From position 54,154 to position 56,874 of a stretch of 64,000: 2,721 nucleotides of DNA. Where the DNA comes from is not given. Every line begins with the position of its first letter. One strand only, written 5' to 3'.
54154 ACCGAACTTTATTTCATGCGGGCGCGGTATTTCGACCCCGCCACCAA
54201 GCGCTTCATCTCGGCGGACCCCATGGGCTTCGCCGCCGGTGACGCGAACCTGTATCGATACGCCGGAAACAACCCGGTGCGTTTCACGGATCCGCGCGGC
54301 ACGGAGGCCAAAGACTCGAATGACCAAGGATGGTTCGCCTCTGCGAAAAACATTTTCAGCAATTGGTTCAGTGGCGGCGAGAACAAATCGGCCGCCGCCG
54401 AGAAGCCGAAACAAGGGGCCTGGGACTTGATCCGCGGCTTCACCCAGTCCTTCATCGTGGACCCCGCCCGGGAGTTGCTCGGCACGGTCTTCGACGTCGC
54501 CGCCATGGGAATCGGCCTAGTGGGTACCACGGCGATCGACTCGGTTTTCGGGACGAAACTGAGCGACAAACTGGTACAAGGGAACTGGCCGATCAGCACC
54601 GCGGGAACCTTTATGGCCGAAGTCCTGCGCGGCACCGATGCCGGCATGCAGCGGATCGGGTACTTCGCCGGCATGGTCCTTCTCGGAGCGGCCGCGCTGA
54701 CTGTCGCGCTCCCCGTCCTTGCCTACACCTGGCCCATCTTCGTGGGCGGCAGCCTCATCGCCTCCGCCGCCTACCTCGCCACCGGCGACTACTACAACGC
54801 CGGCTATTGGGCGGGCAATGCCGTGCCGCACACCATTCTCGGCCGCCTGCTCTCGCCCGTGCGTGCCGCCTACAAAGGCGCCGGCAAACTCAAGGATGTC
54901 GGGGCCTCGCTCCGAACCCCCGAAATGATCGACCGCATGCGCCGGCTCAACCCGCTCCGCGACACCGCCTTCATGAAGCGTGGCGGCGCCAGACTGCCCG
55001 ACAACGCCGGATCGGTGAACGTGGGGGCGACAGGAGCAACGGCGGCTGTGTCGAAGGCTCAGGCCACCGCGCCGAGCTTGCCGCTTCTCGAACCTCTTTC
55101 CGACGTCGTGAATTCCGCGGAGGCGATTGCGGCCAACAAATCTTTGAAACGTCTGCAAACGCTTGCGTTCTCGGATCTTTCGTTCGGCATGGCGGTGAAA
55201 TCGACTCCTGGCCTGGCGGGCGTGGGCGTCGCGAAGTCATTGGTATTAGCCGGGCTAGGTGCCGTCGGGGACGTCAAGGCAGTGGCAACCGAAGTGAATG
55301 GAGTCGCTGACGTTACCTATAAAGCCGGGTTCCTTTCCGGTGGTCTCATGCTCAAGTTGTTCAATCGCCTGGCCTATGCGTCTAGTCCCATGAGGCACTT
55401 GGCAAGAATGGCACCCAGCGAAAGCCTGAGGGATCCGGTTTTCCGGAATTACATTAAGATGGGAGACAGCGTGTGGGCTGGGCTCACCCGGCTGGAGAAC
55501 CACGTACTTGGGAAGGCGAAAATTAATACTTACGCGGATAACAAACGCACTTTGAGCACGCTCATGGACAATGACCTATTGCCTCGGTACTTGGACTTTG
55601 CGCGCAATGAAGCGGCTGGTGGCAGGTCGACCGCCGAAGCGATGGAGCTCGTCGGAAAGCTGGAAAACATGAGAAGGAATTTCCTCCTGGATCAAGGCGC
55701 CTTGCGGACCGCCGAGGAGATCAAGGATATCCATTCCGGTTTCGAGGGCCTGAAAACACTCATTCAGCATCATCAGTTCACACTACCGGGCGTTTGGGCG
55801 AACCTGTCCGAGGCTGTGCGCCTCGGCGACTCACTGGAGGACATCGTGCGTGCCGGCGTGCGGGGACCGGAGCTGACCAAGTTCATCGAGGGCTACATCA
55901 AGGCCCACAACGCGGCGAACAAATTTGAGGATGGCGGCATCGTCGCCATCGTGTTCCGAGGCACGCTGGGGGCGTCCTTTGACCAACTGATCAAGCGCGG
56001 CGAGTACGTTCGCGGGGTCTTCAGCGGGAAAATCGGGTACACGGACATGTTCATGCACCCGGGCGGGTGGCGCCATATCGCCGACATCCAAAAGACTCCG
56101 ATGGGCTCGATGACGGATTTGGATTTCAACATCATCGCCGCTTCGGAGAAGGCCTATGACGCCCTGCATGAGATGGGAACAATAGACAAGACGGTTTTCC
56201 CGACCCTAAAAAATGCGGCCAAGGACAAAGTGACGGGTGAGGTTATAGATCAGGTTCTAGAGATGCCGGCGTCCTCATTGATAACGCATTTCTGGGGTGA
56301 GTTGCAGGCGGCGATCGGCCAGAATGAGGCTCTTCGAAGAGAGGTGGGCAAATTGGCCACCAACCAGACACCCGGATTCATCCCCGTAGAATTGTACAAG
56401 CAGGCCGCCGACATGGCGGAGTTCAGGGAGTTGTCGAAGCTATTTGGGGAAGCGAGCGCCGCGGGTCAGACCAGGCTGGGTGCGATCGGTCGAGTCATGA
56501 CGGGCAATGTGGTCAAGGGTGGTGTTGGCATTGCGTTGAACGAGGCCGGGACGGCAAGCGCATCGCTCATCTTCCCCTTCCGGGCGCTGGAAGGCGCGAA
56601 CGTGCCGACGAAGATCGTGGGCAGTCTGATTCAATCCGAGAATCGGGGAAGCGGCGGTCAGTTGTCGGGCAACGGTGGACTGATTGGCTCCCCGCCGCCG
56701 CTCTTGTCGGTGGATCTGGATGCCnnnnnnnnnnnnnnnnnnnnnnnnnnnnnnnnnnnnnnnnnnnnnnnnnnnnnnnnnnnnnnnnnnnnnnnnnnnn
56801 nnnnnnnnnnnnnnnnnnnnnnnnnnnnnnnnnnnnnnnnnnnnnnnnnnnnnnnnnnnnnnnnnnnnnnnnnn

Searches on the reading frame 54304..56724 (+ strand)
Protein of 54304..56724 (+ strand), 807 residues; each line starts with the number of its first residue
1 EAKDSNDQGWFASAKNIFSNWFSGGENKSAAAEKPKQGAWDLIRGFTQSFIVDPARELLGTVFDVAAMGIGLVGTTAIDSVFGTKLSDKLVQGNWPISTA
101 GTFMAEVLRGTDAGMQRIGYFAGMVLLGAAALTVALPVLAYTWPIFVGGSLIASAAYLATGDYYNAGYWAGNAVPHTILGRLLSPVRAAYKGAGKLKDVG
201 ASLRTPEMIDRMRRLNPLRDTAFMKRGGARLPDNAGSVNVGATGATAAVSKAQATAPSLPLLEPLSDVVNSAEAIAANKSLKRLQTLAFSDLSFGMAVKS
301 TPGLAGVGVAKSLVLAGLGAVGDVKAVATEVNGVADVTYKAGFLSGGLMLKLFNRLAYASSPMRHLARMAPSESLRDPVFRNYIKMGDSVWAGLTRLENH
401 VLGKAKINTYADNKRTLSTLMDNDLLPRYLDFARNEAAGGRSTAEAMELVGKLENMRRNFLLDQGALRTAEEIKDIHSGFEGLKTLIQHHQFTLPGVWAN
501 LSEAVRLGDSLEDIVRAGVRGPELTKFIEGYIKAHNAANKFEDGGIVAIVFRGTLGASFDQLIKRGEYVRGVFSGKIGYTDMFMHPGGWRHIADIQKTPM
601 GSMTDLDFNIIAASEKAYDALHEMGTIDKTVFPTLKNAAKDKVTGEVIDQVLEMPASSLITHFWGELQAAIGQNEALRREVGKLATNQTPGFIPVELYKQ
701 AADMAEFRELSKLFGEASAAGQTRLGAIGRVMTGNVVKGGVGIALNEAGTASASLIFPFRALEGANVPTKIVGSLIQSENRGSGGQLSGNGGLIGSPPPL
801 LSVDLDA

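Call 6: search_protein_families(library=pfam, proteins=[window:54304-56724:+], max_evalue=10)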
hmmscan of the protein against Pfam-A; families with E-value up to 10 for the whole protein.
window:54304-56724:+ (807 aa): 1 family
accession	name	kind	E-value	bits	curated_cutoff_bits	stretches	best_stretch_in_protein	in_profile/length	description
PF20547.3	DUF6761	-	0.26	11.8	27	1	506-542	13-49/82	Family of unknown function (DUF6761)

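Call 16: find_homologous_proteins(query=window:54304-56724:+)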
Query window:54304-56724:+: 8000 candidates shared short words with the query, none scored E <= 0.001.

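Call 19: search_protein_families(library=ncbifam, proteins=[window:54304-56724:+], max_evalue=0.01)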
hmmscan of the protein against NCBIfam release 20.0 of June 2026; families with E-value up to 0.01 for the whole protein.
window:54304-56724:+ (807 aa): 0 families

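Call 21: search_solved_structures(query=window:54304-56724:+, max_evalue=10, show_alignments=2)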
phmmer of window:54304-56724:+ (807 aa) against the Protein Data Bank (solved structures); distinct sequences matched with E-value up to 10: 0.

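Call 81: search_protein_families(library=padloc, proteins=[window:54304-56724:+], max_evalue=0.01)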
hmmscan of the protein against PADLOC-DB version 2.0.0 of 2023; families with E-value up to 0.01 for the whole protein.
window:54304-56724:+ (807 aa): 0 families

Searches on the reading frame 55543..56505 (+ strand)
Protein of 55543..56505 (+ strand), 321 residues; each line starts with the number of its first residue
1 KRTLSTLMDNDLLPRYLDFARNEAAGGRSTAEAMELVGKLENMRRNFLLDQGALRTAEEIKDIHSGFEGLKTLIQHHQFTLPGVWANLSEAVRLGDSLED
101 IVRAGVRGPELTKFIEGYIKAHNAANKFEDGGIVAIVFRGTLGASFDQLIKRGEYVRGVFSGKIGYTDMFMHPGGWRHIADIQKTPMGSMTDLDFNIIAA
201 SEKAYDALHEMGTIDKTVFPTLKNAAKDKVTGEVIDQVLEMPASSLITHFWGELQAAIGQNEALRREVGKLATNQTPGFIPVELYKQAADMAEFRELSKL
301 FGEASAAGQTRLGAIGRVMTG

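Call 56: search_solved_structures(query=A4, max_evalue=10, show_alignments=3)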
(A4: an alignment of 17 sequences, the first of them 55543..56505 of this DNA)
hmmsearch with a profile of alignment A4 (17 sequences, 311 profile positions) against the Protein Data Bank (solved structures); distinct sequences matched with E-value up to 10: 13.
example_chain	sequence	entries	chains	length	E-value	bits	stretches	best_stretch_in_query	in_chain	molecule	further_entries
7bqq_A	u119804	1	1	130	0.22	14.2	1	11-109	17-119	Gogy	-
4dta_A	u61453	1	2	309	0.53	12.9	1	36-109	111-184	APH(2'')-Id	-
4dtb_A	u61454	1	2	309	0.58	12.8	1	37-109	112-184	APH(2'')-Id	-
4dt8_A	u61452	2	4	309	0.58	12.8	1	37-109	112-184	APH(2'')-Id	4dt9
3n4t_A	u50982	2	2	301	0.62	12.7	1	37-109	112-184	APH(2'')-Id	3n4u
6cd7_A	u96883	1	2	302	0.62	12.7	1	37-109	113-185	APH(2'')-Id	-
4n57_A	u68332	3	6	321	0.74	12.4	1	37-109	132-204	APH(2'')-Id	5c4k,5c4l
9h2z_A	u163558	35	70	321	0.74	12.4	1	37-109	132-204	APH(2'')-Id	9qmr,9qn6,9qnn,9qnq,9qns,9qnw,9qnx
4dbx_A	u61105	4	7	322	0.75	12.4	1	37-109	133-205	APH(2"")-ID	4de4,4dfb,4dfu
3sg8_A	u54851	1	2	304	0.79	12.3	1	37-109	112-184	APH(2'')-Id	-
3sg9_A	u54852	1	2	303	0.81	12.3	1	37-109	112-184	APH(2'')-Id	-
3sgc_A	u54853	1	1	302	0.85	12.2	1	37-109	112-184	APH(2'')-Id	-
3n4v_A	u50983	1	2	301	1.3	11.7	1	37-109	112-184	APH(2'')-Id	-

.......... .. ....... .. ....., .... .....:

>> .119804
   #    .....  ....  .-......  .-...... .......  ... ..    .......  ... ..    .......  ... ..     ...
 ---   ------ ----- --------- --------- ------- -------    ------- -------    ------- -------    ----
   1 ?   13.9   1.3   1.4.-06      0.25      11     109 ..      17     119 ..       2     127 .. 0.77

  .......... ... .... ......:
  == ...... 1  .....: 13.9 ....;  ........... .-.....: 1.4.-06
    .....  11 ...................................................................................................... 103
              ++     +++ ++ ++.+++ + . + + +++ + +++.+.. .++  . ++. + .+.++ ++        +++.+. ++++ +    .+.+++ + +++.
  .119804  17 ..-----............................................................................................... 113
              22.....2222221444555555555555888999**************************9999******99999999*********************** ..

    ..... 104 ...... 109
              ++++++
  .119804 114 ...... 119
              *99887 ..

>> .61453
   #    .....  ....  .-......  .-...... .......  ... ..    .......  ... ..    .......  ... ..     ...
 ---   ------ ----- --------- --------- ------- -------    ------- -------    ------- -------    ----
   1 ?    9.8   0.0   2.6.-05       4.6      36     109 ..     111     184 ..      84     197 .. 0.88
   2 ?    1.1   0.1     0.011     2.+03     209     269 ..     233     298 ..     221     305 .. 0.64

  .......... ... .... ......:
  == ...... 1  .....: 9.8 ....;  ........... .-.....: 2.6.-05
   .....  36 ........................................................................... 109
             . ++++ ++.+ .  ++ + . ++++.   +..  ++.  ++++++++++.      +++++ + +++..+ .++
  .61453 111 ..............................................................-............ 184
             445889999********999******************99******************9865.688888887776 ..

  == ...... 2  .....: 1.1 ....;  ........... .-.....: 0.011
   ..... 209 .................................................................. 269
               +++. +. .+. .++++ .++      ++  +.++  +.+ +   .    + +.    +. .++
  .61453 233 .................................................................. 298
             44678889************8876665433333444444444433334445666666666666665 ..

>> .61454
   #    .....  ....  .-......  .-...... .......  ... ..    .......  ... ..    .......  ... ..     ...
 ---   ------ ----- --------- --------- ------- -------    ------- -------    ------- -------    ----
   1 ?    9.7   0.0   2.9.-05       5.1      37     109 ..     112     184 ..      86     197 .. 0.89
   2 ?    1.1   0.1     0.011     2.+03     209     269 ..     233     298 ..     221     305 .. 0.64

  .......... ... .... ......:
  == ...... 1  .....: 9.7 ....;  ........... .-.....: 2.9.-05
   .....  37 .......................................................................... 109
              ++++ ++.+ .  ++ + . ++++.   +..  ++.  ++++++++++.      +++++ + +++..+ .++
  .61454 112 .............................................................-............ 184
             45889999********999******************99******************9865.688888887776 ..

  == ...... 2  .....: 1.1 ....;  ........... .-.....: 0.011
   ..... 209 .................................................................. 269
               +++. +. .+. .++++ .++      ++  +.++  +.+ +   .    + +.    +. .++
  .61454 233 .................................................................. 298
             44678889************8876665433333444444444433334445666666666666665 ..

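Call 64: predict_structure(alignment_id=A5)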
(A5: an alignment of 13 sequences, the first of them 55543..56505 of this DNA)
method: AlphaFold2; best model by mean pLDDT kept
length: 321 residues; sequences in the alignment: 13
mean_pLDDT: 58.2   pTM: 0.54
mean pLDDT of the five models: 58.2, 57.5, 57.0, 56.2, 52.0
residues with pLDDT >= 90: 5; 70-90: 79; 50-70: 137; < 50: 100
segments of 3 or more residues with pLDDT < 50: 126-129, 186-190, 212-286, 300-308, 319-321
pLDDT, mean of each block of 10 residues (from residue 1): 53 61 61 88 86 69 82 86 78 78 59 57 52 59 68 74 61 57 51 59 61 36 33 40 37 43 44 37 44 54 45 52 41
secondary structure, 60 per line:
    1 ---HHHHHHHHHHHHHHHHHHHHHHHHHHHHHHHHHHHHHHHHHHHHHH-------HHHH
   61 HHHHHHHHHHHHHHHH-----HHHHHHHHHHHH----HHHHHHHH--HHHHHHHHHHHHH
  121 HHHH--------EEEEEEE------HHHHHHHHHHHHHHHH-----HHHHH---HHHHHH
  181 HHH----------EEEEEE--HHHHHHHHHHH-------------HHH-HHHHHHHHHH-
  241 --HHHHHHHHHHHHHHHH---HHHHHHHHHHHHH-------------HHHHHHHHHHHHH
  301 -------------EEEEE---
elements in order: H4-49 H57-76 H82-93 H98-105 H108-124 E133-139 H146-161 H167-171 H175-183 E194-199 H202-212 H230-239 H243-258 H262-274 H288-300 E314-318

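Call 67: fold_search(model_id=the predicted structure, library=pdb)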
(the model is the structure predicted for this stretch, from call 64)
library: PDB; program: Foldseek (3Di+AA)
matches with E <= 10: 114; with E <= 0.001: 0
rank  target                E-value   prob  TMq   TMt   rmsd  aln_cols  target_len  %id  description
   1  8x2t                  1.5e-01  0.12  0.13  0.12  44.6       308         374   13  The Crystal Structure of FES from Biortus. (released 2023-12-27)
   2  4dyl                  3.1e-01  0.09  0.13  0.11  44.8       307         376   14  F-BAR domain of human FES tyrosine kinase (released 2012-04-04)
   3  3hai_C                7.6e-01  0.08  0.16  0.18  38.7       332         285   13  Crystal structure of human PACSIN1 F-BAR domain (P21 lattice) (released 2009-06-16)
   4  8q62_H                8.0e-01  0.07  0.12  0.07  21.2       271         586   11  Early closed conformation of the g-tubulin ring complex (released 2024-02-07)
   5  6fl0_H                9.9e-01  0.09  0.15  0.21  16.3       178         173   13  Crystal structure of the membrane attack complex assembly inhibitor BGA71 from Lyme disease agent Borreliella bavarien (released 2018-08-08)
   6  3hai_D                1.0e+00  0.08  0.16  0.18  39.9       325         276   14  Crystal structure of human PACSIN1 F-BAR domain (P21 lattice) (released 2009-06-16)
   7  3q84_A                1.4e+00  0.06  0.16  0.18  38.3       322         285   13  Crystal structure of human PACSIN 1 F-BAR domain (released 2012-02-22)
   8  9fqr_FA               1.5e+00  0.06  0.15  0.16  32.6       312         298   13  96-nm repeat of axonemal doublet microtubules from bovine sperm (released 2025-03-26)
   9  9ipy                  1.9e+00  0.07  0.13  0.11  23.7       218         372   14  Structure of JR14a-bound human C3aR (released 2025-04-23)
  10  3q0k_A                1.9e+00  0.05  0.15  0.17  38.5       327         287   14  Crystal structure of Human PACSIN 2 F-BAR (released 2012-02-15)
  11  8t50_A                1.9e+00  0.04  0.14  0.11  26.9       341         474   10  Open human HCN1 F186C S264C bound to cAMP, reconstituted in LMNG + SPL (released 2024-07-03)
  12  9a2i_MODEL_1_A        2.0e+00  0.23  0.19  0.11  12.0       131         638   15  Model of E. coli DnaK by in-cell photo-crosslinking MS and deep learning (released 2023-02-24)
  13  3lll_A                2.0e+00  0.02  0.12  0.13  44.5       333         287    9  Crystal structure of mouse pacsin2 F-BAR domain (released 2010-05-26)
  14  3abh_A                2.1e+00  0.03  0.14  0.15  41.6       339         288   11  Crystal structure of the EFC/F-BAR domain of human PACSIN2/Syndapin II (2.0 A) (released 2010-04-14)
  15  2x3w_B                2.2e+00  0.02  0.11  0.12  38.6       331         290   10  structure of mouse syndapin I (crystal form 2) (released 2010-04-07)
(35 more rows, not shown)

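Call 68: search_protein_families(library=pfam, alignment_id=A4, max_evalue=10)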
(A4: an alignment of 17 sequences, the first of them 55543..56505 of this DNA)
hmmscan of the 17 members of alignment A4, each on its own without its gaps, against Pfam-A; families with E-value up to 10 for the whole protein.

A. member 1, window:55543-56505:+ (321 aa): 1 family
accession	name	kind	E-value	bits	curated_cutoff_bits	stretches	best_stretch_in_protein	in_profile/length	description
PF20547.3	DUF6761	-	0.049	14.2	27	1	93-129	13-49/82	Family of unknown function (DUF6761)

B. families by the number of members that match (of 17 scanned): 20 families
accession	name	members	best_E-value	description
PF09738.14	LRRFIP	1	0.00026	LRRFIP family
PF18335.7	SH3_13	1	0.008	ATP-dependent RecD-like DNA helicase SH3 domain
PF02877.19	PARP_reg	1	0.0094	Poly(ADP-ribose) polymerase, regulatory domain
PF22737.1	NNH6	1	0.012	NACHT N-terminal Helical domain 6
PF20734.2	PA2201_N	1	0.015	PA2201 N-terminal domain-like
PF05960.17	DUF885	1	0.022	Bacterial protein of unknown function (DUF885)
PF14841.11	FliG_M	1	0.032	FliG middle domain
PF18032.6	FRP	1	0.038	Photoprotection regulator fluorescence recovery protein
PF20547.3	DUF6761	1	0.049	Family of unknown function (DUF6761)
PF04218.19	CENP-B_N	1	0.056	CENP-B N-terminal DNA-binding domain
PF14257.11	DUF4349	1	0.096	Domain of unknown function (DUF4349)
PF20570.3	DUF6779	1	0.097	Domain of unknown function (DUF6779)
PF17925.6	TetR_C_20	1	0.12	Tetracyclin repressor-like, C-terminal domain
PF04947.19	Pox_VLTF3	1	0.12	Poxvirus Late Transcription Factor VLTF3 like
PF00392.27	GntR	1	0.12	Bacterial regulatory proteins, gntR family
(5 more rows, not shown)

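Call 97: search_protein_families(library=ncbifam, alignment_id=A4, max_evalue=1)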
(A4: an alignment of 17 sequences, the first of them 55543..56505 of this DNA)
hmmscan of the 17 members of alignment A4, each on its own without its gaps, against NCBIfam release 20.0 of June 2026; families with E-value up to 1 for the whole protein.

A. member 1, window:55543-56505:+ (321 aa): 0 families

B. families by the number of members that match (of 17 scanned): 8 families
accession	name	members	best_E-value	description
NF046014.1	sap1_reg_SapR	1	0.035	sap1 transcriptional regulator SapR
NF010606.0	PRK14002.1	1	0.049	K(+)-transporting ATPase subunit C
NF006741.0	PRK09269.1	1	0.083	chorismate mutase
TIGR03197.1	MnmC_Cterm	1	0.094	FAD-dependent 5-carboxymethylaminomethyl-2-thiouridine(34) oxidoreductase MnmC1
NF010740.0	PRK14142.1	1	0.095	nucleotide exchange factor GrpE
NF033481.2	auto_Ata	1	0.18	trimeric autotransporter adhesin Ata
NF011977.0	PRK15443.2-4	1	0.19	diol dehydratase small subunit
TIGR04017.1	WcaA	1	0.46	colanic acid biosynthesis glycosyltransferase WcaA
